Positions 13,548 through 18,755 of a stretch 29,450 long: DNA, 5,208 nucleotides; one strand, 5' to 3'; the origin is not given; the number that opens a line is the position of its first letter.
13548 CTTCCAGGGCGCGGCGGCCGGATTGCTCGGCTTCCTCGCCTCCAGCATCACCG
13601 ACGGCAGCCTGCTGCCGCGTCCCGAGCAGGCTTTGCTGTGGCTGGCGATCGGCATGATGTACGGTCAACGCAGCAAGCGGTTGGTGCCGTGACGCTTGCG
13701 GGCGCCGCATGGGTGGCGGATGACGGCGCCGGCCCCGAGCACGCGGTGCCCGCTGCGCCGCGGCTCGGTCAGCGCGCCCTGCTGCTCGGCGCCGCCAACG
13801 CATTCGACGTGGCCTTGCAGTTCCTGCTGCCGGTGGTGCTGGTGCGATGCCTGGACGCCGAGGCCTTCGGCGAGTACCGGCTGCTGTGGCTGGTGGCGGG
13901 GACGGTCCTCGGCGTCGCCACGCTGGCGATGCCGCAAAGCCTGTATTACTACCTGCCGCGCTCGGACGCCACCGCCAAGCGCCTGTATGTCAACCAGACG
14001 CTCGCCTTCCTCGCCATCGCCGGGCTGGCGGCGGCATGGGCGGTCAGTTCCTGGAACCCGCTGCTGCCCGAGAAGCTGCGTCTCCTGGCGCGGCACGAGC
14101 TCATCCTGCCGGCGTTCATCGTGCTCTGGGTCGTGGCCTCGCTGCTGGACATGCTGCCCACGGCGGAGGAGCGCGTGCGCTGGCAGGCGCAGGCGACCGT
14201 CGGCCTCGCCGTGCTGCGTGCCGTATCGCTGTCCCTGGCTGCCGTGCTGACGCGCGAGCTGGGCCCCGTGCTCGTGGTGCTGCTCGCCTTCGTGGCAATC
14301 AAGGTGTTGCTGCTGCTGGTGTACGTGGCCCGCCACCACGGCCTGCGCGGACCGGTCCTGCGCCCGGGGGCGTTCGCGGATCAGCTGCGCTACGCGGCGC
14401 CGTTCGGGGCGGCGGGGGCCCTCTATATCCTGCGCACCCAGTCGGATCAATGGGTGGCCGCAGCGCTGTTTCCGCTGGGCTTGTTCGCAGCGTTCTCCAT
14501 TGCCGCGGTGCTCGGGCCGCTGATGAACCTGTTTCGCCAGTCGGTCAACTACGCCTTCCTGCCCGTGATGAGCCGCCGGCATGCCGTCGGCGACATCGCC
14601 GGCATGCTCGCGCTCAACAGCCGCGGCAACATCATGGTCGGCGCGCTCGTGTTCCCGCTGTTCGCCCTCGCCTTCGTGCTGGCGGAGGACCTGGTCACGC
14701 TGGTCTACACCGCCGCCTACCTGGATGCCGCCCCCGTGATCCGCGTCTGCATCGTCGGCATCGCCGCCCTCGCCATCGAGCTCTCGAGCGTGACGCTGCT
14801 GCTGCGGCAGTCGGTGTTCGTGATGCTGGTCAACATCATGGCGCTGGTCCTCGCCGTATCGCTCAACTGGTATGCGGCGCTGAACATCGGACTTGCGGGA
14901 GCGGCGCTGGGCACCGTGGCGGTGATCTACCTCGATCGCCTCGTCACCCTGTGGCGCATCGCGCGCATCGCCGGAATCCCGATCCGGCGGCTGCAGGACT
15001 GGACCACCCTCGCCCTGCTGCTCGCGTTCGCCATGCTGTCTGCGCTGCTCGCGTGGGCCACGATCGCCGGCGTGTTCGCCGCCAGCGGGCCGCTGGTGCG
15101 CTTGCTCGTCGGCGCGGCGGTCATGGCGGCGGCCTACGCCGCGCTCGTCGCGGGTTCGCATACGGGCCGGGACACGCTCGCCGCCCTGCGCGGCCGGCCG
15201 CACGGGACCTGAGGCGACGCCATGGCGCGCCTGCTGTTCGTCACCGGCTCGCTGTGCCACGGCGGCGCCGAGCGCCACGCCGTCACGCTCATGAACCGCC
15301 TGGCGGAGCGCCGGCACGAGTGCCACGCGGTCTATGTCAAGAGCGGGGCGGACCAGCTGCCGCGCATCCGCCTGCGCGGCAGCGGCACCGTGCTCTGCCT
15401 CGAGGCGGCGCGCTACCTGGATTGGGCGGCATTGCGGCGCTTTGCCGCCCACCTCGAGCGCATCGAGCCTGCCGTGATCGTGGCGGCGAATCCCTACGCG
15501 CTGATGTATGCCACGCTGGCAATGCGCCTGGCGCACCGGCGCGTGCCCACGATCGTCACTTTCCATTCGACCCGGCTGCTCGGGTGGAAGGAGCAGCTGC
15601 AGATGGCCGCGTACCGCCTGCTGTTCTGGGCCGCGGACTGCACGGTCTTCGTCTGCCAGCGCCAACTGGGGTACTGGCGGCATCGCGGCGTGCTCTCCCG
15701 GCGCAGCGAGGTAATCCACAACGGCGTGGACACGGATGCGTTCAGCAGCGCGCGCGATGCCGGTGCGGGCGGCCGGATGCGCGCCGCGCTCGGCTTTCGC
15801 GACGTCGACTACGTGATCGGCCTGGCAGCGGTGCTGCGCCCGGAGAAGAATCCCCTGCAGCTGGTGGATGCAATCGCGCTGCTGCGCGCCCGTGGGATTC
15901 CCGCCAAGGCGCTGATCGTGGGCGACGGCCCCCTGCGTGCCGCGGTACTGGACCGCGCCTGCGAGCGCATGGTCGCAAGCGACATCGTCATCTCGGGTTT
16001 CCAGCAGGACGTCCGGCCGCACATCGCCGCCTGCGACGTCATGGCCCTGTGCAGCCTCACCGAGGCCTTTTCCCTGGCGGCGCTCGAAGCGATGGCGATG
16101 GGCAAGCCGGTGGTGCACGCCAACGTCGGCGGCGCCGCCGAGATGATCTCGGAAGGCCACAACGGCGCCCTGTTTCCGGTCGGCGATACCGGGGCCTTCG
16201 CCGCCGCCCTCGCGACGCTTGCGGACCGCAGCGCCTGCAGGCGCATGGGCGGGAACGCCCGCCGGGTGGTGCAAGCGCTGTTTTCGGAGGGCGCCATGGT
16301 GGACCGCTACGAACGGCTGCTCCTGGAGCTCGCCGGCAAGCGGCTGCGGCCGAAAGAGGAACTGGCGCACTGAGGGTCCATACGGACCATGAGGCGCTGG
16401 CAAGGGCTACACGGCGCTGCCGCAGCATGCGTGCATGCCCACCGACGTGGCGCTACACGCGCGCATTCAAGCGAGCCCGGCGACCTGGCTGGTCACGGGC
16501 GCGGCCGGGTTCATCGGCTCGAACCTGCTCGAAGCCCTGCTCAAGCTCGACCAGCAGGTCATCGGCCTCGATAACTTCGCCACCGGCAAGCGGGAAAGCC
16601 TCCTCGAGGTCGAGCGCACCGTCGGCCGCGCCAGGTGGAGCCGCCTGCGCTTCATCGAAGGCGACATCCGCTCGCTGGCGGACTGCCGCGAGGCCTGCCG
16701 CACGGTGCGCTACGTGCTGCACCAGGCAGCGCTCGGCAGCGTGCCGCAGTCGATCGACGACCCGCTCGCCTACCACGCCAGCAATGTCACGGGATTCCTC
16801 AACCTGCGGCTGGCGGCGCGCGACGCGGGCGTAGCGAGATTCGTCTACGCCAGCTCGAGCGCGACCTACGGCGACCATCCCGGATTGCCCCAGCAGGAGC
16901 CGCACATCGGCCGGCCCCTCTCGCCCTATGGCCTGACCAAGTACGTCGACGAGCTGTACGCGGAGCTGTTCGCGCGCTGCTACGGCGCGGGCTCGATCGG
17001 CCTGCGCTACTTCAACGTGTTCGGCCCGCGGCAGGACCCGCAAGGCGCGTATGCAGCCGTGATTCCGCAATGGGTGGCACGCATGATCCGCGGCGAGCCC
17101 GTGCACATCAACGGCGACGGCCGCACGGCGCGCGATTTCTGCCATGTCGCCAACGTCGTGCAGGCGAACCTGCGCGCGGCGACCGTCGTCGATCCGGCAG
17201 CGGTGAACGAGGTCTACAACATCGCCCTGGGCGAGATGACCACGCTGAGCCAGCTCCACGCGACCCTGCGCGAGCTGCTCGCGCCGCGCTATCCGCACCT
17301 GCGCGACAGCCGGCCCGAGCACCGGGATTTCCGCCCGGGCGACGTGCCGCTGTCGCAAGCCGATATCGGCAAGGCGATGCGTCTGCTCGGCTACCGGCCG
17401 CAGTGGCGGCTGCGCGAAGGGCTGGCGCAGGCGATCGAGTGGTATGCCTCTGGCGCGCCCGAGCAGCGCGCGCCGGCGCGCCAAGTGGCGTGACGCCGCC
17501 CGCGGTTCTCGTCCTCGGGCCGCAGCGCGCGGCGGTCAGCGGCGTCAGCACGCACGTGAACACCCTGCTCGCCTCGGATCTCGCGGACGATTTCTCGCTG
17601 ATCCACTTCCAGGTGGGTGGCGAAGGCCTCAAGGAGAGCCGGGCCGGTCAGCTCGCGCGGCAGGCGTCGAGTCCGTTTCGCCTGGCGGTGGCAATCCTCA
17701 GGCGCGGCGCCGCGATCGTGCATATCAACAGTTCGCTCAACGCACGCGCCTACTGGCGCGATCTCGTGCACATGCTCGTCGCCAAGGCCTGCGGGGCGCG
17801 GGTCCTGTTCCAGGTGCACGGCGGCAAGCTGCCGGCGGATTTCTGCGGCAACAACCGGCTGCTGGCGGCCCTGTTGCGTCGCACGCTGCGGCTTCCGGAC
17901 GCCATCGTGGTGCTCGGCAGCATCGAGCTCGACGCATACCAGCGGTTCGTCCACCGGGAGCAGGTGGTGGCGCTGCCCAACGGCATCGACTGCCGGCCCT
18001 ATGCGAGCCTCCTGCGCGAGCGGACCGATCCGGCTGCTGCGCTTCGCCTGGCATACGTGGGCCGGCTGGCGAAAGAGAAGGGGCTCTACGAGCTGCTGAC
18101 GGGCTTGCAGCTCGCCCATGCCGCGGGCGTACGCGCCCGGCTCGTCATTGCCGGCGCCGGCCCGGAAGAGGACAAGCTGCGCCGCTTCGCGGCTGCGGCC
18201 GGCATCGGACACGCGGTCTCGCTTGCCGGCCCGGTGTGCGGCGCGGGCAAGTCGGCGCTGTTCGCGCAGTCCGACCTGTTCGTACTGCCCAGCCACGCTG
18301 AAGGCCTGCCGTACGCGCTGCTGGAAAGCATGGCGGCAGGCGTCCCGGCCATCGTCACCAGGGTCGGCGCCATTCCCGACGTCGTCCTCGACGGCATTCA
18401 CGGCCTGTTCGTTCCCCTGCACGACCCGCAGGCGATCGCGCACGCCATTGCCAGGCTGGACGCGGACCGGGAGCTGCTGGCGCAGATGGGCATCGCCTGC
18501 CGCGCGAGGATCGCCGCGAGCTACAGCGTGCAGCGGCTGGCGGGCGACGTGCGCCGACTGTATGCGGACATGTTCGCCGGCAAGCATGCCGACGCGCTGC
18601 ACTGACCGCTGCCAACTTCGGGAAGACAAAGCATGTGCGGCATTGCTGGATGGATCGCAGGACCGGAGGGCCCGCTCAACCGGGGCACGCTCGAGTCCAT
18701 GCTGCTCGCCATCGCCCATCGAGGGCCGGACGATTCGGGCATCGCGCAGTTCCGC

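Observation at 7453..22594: Second dyad (GTCC-N4-GGAC) marks internal promoters of the EPS locus: candidate EpsA box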

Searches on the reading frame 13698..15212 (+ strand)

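Call 10: search_protein_families(library=ncbifam, proteins=[window:13698-15212:+], max_evalue=0.00001)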
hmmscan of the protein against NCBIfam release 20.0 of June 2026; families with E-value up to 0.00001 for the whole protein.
window:13698-15212:+ (504 aa): 0 families

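Call 61: search_protein_families(library=ncbifam, proteins=[window:13698-15212:+], max_evalue=0.5)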
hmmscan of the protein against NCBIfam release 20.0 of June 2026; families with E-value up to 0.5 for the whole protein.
window:13698-15212:+ (504 aa): 0 families

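Call 69: search_protein_families(library=pfam, proteins=[window:13698-15212:+], max_evalue=0.001)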
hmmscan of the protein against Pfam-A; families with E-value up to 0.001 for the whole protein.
window:13698-15212:+ (504 aa): 1 family
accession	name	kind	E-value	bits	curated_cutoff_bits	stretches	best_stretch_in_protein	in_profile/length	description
PF01943.22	Polysacc_synt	-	2.8e-07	30.7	28.2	1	26-293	4-272/274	Polysaccharide biosynthesis protein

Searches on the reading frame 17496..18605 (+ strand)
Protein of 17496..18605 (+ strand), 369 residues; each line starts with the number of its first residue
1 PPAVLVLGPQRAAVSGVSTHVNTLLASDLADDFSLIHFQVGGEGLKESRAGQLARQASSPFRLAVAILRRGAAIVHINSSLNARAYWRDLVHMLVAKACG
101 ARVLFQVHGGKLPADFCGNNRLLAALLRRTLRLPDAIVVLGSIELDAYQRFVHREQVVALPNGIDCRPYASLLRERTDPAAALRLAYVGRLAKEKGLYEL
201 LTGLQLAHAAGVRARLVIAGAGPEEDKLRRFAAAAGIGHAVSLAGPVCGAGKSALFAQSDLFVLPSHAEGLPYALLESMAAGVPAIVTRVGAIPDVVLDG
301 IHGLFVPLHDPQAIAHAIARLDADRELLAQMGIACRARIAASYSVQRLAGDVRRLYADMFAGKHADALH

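Call 11: search_protein_families(library=ncbifam, proteins=[window:17496-18605:+], max_evalue=0.00001)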
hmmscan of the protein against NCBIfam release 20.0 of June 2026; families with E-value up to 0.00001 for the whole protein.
window:17496-18605:+ (369 aa): 29 families (the best 25 are shown)
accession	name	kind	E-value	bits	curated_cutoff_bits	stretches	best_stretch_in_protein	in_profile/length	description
TIGR03088.1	stp2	hypoth_equivalog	2.2e-35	122.4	409.05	1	94-358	97-372/374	TIGR03088 family PEP-CTERM/XrtA system glycosyltransferase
NF041876.1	EPS_EpsE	equivalog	1.5e-34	120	400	1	155-349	186-386/389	exopolysaccharide biosynthesis GT4 family glycosyltransferase EpsE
NF047684.1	TeichurnBiosyTuaC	equivalog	1.2e-23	83.7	550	1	144-359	174-389/391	teichuronic acid biosynthesis protein TuaC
TIGR03999.1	thiol_BshA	equivalog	1.5e-23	83.3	273.7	1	93-359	106-373/375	N-acetyl-alpha-D-glucosaminyl L-malate synthase BshA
TIGR03449.1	mycothiol_MshA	equivalog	1.9e-18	66.5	462.5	1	185-359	223-403/406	D-inositol-3-phosphate glycosyltransferase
NF046085.1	XrtY_assoc_Gly1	equivalog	2.3e-18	66.2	400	1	123-359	150-384/387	XrtY-associated glycosyltransferase XYAG1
TIGR04005.1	wcaL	equivalog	4.6e-18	65.3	537.6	1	162-352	204-399/406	colanic acid biosynthesis glycosyltransferase WcaL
TIGR02149.1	glgA_Coryne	subfamily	2.8e-17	63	302.4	1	144-358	156-389/391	glycogen synthase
NF038295.1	EPS_HpsP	equivalog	2.1e-16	59.9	550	1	130-359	151-387/388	hormogonium polysaccharide biosynthesis glycosyltransferase HpsP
TIGR04063.1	stp3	hypoth_equivalog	1.9e-15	56.6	442.05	1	122-340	146-376/397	TIGR04063 family PEP-CTERM/XrtA system glycosyltransferase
TIGR04047.1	MSMEG_0565_glyc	hypoth_equivalog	2.8e-14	53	259.85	1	122-351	127-366/373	MSMEG_0565 family glycosyltransferase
NF038011.1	PelF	equivalog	2.9e-14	53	100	1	154-356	279-489/489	GT4 family glycosyltransferase PelF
NF038229.1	Glyco4_Geo_Pelo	equivalog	9.7e-14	51.1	400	1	127-359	103-336/338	GPMC system family 4 glycosyltransferase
NF050056.1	ProtGlycPglH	equivalog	6.9e-13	48.4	600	1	127-349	130-343/354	GalNAc-alpha-(1->4)-GalNAc-alpha-(1->3)-diNAcBac-PP-undecaprenol alpha-1,4-N-acetyl-D-galactosaminyltransferase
NF041010.1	glycosy_Agl16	equivalog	7.1e-13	48.1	575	1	71-358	73-350/352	glycosylation protein Agl16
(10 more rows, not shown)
